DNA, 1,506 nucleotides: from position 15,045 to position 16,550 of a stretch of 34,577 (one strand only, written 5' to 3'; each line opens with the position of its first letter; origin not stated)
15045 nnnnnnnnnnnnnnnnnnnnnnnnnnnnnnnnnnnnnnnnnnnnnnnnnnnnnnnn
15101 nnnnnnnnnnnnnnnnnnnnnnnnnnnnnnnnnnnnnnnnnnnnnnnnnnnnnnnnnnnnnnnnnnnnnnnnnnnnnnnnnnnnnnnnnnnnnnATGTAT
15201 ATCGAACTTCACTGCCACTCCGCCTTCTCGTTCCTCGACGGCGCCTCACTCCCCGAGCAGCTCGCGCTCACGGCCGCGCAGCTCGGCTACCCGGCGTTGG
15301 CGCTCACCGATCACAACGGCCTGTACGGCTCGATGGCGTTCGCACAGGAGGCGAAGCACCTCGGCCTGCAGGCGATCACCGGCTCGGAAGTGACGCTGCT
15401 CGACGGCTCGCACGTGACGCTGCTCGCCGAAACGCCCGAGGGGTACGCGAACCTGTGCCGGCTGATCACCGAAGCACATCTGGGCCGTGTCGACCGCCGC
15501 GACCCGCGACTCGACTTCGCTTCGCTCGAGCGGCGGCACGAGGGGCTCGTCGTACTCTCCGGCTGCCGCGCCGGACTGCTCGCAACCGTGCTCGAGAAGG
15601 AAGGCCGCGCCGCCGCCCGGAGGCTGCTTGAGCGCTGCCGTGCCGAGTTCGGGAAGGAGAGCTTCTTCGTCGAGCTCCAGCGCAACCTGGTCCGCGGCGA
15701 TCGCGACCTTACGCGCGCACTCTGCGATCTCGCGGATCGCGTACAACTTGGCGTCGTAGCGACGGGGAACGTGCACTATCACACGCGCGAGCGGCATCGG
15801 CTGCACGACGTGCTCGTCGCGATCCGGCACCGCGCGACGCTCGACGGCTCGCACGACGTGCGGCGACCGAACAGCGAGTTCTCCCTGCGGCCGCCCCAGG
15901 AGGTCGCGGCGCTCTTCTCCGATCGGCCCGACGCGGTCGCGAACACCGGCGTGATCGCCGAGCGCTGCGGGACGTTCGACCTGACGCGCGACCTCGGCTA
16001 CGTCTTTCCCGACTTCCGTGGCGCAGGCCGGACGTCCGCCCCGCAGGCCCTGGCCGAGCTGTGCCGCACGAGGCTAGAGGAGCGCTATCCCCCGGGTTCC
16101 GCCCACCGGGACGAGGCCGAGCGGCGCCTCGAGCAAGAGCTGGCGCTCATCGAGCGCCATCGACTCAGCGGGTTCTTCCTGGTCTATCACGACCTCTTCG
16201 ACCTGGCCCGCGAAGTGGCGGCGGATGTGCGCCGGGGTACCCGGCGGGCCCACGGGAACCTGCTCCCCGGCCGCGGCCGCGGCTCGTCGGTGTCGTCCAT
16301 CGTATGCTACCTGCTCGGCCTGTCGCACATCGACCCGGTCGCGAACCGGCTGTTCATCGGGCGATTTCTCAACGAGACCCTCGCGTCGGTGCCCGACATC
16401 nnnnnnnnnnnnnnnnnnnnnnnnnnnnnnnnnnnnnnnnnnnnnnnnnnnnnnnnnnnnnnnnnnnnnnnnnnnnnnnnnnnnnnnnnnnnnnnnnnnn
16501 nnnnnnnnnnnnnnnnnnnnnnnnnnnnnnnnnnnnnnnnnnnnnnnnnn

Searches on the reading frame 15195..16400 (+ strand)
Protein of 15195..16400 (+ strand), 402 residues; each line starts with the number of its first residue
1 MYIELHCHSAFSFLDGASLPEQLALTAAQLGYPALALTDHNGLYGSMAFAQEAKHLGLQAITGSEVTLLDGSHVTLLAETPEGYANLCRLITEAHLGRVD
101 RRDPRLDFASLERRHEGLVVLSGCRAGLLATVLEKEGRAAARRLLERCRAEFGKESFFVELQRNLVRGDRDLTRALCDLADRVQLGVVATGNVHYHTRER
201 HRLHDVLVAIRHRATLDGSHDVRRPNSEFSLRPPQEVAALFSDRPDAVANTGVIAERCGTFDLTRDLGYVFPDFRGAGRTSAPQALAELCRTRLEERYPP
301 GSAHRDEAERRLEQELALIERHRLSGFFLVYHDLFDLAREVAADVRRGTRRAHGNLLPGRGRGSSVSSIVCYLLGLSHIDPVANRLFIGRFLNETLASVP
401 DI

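Call 52: search_dna_similar(query=window:15195-16400:+, collection=plasmids, mode=protein, max_evalue=1e-20, max_rows=12)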
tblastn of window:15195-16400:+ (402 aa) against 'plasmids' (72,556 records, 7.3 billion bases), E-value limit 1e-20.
Records with a match: 358; places in all: 377; records where one place covers at least 80% of the query: 355.
Best place of each record, by identity: <60% 358.
By first word of the organism name: Streptomyces 50; Rhizobium 45; Ralstonia 37; Shinella 19; Paracoccus 13; Agrobacterium 12; Sphingomonas 9; Sinorhizobium 9; Escherichia 9; Sphingobium 8; and 83 more.
By predicted mobility (MOB-suite, as given by PLSDB): non-mobilizable 229; conjugative 70; mobilizable 59.
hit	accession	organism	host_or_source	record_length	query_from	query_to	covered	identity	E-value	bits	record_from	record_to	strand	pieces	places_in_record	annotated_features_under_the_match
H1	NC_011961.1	Thermomicrobium roseum DSM 5159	-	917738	2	402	100%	40.0%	8e-56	205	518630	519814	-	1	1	error-prone DNA polymerase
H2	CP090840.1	Streptomyces viridifaciens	Whole organism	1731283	2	402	100%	35.3%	2e-42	166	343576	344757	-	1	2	error-prone DNA polymerase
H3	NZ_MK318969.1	Rhizobium rhizogenes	-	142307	2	402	100%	34.7%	3e-34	142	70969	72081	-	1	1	error-prone DNA polymerase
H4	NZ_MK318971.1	Rhizobium rhizogenes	-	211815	2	402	100%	34.7%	3e-34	142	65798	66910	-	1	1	error-prone DNA polymerase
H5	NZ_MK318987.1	Rhizobium rhizogenes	-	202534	2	402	100%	34.5%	3e-33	139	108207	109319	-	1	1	error-prone DNA polymerase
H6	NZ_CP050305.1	Rhizobium lusitanum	Oxytropis pumilio,cell culture,root ...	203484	2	402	100%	34.2%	1e-34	143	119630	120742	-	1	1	error-prone DNA polymerase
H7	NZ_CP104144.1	Rhizobium sullae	Sulla coronaria,cell culture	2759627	2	402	100%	34.2%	2e-34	143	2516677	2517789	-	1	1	record has no annotation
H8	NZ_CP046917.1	Paraburkholderia acidisoli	cell culture,forest soil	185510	2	402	100%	34.2%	5e-28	124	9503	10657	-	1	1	error-prone DNA polymerase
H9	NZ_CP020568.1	Kitasatospora aureofaciens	whole organism,soil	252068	2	402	100%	34.2%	9e-41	161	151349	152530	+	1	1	error-prone DNA polymerase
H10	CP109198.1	Streptomyces cellulosae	-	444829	2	402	100%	34.1%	4e-25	115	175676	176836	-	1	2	error-prone DNA polymerase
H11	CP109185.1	Streptomyces cellulosae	-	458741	2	402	100%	34.1%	4e-25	115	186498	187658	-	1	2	error-prone DNA polymerase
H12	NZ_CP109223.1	Streptomyces cellulosae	-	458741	2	402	100%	34.1%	4e-25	115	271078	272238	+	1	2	error-prone DNA polymerase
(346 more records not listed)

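Call 53: get_annotated_region(hit=H1, flank=4000)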
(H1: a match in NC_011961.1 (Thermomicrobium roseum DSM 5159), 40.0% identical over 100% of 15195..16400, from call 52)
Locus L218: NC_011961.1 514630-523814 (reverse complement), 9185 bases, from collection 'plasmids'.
description: Thermomicrobium roseum DSM 5159 plasmid unnamed, complete sequence
organism: Thermomicrobium roseum DSM 5159 (NCBI taxid 309801)
taxonomy: Bacteria; Thermomicrobiota; Thermomicrobia; Thermomicrobiales; Thermomicrobiaceae; Thermomicrobium; Thermomicrobium roseum; Thermomicrobium roseum DSM 5159
host: -; source: -; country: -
typing (MOB-suite, as given by PLSDB): non-mobilizable
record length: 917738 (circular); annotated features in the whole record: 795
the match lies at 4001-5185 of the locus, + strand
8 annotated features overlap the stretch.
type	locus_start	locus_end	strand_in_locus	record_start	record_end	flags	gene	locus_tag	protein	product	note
CDS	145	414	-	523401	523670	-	-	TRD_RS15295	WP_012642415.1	chromate transporter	GO:0015703 - chromate transport [Evidence IEA]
CDS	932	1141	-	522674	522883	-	-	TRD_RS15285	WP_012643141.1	chromate transporter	GO:0015703 - chromate transport [Evidence IEA]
CDS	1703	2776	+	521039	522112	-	-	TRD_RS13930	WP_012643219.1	recombinase A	-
CDS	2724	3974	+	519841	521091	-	-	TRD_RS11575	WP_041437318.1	hypothetical protein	-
CDS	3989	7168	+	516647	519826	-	-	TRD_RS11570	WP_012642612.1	error-prone DNA polymerase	GO:0006260 - DNA replication [Evidence IEA]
CDS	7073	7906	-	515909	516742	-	-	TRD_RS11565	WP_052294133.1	potassium channel family protein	GO:0034220 - monoatomic ion transmembrane transport [Evidence IEA]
CDS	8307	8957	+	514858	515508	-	-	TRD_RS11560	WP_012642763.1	PRC-barrel domain-containing protein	-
CDS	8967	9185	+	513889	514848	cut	-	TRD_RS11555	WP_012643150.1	N(4)-(beta-N-acetylglucosaminyl)-L-asparaginase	-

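Call 54: get_annotated_region(hit=H3, flank=4000)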
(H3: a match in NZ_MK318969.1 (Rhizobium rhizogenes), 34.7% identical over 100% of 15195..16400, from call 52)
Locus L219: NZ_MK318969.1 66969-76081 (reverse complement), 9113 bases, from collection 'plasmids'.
description: Rhizobium rhizogenes strain C5.7 plasmid pC5.7c, complete sequence
organism: Rhizobium rhizogenes (NCBI taxid 359)
taxonomy: Bacteria; Pseudomonadota; Alphaproteobacteria; Hyphomicrobiales; Rhizobiaceae; Rhizobium; Rhizobium rhizogenes
host: -; source: -; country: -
typing (MOB-suite, as given by PLSDB): non-mobilizable; mating-pair formation MPF_T
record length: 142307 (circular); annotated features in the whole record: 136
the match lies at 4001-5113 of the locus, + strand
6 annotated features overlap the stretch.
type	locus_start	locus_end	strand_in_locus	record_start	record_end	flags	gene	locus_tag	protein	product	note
CDS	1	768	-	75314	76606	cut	-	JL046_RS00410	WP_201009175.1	GDSL-type esterase/lipase family protein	-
CDS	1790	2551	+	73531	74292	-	-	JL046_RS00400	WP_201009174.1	ImuA family protein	-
CDS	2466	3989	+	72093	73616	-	-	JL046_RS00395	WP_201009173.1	DNA polymerase Y family protein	-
CDS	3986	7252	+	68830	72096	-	-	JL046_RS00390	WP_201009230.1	error-prone DNA polymerase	-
CDS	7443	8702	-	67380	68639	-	-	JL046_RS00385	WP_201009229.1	ATP-grasp domain-containing protein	-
CDS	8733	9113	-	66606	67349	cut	-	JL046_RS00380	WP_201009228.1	SDR family oxidoreductase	-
